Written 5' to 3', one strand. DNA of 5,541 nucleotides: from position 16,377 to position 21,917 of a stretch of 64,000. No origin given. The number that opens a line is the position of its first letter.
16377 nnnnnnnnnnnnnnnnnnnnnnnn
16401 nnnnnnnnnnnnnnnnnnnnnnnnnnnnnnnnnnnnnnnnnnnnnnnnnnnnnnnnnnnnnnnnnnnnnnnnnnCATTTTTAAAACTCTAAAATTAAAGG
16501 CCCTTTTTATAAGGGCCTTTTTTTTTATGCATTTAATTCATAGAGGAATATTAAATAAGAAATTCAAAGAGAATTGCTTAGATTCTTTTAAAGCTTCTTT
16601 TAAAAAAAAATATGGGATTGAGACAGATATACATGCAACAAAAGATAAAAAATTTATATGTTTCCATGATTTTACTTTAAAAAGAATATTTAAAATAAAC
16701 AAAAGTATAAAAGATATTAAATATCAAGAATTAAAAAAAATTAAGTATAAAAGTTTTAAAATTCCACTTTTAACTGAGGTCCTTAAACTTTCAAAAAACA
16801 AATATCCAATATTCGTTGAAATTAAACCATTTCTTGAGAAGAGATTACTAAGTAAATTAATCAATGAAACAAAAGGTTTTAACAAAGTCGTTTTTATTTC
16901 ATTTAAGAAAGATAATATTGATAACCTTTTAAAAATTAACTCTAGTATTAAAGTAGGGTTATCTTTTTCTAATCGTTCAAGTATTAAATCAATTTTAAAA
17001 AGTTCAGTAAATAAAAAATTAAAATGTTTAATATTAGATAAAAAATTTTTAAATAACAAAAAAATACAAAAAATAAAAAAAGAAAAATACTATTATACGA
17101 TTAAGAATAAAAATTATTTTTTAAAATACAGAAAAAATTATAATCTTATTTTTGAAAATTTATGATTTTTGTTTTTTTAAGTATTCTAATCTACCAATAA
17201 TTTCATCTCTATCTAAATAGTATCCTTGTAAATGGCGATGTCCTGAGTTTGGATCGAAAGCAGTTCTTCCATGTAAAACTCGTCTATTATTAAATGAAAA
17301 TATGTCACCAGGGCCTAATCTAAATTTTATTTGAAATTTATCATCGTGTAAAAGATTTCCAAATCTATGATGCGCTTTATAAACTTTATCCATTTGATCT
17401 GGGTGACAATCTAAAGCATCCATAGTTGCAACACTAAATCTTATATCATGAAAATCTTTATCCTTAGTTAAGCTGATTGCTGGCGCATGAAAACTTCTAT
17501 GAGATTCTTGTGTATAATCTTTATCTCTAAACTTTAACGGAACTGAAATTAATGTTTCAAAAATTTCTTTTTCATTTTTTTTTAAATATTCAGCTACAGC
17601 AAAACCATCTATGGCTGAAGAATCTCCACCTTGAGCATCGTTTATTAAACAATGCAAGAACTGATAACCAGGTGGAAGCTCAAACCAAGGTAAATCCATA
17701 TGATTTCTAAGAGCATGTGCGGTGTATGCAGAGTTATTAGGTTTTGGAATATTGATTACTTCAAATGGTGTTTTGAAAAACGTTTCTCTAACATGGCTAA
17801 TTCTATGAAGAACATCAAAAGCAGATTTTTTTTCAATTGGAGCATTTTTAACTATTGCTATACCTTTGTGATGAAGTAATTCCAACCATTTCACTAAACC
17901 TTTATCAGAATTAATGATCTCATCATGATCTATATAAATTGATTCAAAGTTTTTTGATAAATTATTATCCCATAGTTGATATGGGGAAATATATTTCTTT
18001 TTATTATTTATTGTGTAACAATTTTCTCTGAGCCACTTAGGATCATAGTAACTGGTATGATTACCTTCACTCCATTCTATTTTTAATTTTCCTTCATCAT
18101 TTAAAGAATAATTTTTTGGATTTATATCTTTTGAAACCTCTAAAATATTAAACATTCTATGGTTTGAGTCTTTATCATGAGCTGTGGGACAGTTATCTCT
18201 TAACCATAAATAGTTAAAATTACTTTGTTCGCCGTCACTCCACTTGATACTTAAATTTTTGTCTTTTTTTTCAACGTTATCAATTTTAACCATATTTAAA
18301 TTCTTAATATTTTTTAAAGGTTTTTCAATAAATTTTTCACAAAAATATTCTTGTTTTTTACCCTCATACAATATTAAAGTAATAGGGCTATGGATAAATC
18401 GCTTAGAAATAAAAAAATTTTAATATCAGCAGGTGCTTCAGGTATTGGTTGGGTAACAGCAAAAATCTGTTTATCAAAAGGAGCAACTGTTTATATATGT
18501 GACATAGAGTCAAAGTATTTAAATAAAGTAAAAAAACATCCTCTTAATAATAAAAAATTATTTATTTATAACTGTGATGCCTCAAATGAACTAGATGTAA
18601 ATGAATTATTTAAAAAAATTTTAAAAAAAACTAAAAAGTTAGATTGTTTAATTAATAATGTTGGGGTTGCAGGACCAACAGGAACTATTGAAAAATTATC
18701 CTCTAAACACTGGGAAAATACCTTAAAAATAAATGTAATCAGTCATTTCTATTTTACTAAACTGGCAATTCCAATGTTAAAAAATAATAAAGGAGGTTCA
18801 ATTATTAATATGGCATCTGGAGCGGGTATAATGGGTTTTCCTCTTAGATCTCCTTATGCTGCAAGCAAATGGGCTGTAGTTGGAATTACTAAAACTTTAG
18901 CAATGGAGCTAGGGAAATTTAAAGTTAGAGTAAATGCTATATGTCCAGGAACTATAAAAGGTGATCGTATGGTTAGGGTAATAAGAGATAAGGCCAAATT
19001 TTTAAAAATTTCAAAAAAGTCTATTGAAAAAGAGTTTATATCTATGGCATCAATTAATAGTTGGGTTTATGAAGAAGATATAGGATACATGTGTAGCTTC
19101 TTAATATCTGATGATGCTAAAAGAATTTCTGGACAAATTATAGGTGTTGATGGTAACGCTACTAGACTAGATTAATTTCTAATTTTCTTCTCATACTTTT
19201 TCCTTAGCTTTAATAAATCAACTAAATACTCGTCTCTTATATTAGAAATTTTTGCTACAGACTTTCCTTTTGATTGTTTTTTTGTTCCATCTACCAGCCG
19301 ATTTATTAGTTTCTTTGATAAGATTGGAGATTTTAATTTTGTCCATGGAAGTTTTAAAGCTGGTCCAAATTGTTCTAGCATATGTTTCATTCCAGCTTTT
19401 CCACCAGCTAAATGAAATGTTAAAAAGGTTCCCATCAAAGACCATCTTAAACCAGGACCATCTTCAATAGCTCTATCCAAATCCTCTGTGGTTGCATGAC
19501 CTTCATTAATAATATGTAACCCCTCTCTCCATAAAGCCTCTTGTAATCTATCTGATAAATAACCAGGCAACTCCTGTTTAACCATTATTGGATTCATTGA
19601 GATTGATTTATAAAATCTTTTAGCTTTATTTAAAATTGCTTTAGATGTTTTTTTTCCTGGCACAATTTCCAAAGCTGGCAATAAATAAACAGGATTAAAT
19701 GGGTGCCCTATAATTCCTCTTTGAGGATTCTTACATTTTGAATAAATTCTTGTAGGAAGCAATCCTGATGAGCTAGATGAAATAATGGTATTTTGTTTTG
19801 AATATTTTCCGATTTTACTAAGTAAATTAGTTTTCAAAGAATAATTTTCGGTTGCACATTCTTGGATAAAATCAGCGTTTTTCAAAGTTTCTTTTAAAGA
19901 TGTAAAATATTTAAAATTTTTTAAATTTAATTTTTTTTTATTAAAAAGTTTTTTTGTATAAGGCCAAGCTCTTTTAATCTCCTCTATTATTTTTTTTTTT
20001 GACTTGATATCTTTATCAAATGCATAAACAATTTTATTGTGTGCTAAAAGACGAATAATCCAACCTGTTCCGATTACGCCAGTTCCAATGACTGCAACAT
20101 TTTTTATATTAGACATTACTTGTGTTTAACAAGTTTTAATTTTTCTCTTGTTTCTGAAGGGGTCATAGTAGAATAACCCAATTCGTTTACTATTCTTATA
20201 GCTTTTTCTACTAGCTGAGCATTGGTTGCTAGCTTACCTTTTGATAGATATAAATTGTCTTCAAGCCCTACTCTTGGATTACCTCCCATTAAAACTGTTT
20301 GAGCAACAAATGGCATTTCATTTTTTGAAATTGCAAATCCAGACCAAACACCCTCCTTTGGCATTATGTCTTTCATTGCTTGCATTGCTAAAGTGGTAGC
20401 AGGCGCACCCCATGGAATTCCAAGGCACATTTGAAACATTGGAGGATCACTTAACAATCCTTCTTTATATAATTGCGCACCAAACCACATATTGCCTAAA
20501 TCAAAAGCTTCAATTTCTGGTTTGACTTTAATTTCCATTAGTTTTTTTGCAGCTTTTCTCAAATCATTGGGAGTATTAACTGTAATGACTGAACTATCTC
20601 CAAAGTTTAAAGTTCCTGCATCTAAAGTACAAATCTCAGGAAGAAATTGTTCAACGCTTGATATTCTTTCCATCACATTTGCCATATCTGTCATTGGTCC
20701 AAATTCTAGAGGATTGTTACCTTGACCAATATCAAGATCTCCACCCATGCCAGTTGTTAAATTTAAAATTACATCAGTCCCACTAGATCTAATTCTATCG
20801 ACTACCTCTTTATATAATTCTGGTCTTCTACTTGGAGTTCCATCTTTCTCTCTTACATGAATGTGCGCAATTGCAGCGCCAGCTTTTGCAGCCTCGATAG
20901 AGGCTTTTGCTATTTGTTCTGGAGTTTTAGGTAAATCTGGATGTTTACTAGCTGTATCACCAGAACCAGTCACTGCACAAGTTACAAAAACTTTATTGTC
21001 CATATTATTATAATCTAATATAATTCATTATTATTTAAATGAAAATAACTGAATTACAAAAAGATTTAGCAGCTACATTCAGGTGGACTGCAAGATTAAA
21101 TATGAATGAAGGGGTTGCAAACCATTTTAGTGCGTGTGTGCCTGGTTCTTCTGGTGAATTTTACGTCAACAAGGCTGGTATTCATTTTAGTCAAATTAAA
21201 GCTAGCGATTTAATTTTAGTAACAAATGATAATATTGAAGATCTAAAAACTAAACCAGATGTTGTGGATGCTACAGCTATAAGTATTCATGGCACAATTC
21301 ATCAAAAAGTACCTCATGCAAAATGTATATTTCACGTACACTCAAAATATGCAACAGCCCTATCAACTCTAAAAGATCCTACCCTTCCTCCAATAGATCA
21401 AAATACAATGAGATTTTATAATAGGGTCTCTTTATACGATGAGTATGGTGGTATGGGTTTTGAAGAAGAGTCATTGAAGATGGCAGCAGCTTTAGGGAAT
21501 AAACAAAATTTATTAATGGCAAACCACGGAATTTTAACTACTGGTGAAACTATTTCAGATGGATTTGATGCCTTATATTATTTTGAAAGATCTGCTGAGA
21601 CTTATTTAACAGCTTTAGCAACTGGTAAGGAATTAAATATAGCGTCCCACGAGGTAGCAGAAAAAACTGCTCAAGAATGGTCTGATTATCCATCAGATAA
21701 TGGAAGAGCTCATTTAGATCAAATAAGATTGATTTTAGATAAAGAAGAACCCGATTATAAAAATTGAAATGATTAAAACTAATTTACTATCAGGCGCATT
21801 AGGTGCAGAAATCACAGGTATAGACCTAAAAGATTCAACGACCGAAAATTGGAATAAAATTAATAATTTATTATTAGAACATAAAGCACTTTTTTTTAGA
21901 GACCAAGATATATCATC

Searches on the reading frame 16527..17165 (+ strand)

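Call 56: search_protein_families(library=pfam, proteins=[window:16527-17165:+], max_evalue=0.001)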
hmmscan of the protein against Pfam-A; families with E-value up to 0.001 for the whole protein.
window:16527-17165:+ (212 aa): 1 family
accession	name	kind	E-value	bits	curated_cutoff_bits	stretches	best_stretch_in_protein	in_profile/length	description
PF03009.23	GDPD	-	1.2e-18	68.5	23.6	1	5-123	1-129/244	Glycerophosphoryl diester phosphodiesterase family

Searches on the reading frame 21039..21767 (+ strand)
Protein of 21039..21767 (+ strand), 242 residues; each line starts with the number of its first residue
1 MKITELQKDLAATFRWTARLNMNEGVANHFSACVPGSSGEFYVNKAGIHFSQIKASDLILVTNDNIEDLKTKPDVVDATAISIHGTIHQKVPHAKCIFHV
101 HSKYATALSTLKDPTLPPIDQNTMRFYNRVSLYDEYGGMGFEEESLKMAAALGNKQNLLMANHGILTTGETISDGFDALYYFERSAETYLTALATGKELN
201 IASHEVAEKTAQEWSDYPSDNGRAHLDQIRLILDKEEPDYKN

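Call 55: search_protein_families(library=ncbifam, proteins=[window:21039-21767:+], max_evalue=0.00001)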
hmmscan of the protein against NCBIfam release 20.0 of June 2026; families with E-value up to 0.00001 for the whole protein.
window:21039-21767:+ (242 aa): 21 families
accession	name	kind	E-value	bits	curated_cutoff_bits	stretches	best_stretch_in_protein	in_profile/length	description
NF005689.0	PRK07490.1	equivalog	2.1e-94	315.3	260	1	5-241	13-247/248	hypothetical protein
NF005068.0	PRK06486.1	equivalog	1.1e-63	214.9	269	1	2-241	23-261/262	aldolase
NF005451.0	PRK07044.1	subfamily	6.1e-49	166.4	207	1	6-241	22-255/256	aldolase II superfamily protein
NF004855.0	PRK06208.1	subfamily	2.4e-47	161.5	255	1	6-239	43-271/274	class II aldolase/adducin family protein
NF005186.0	PRK06661.1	equivalog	7.6e-34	117.4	339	1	3-227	3-225/235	hypothetical protein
NF005484.0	PRK07090.1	equivalog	1.7e-25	89.8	261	1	6-218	31-237/260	aldolase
NF053831.1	RU1PAldHalo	equivalog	6.5e-15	55.1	300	1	40-214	34-203/208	ribulose-1-phosphate aldolase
NF005123.0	PRK06557.1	subfamily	8.3e-15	55.1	251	1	30-212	36-215/223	L-ribulose-5-phosphate 4-epimerase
NF005302.0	PRK06833.1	equivalog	2.9e-14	53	264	1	43-217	42-210/214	L-fuculose-phosphate aldolase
NF006413.0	PRK08660.1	equivalog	9e-14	51.7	203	1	26-187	19-172/184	aldolase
NF005984.0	PRK08087.1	subfamily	2.2e-12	47.2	264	1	1-208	1-200/215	L-fuculose-phosphate aldolase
TIGR01086.1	fucA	equivalog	8.8e-10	38.7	400.25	1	5-206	4-197/214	L-fuculose-phosphate aldolase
NF043034.1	OxoTetrPhDc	equivalog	1.8e-09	37.7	250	1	80-192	73-188/205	3-oxo-tetronate 4-phosphate decarboxylase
TIGR03328.1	salvage_mtnB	equivalog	5e-09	35.9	137.05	1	15-112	6-99/194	methylthioribulose 1-phosphate dehydratase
NF004527.0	PRK05874.1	equivalog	9.2e-09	35.1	308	1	18-202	19-199/218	L-fuculose-phosphate aldolase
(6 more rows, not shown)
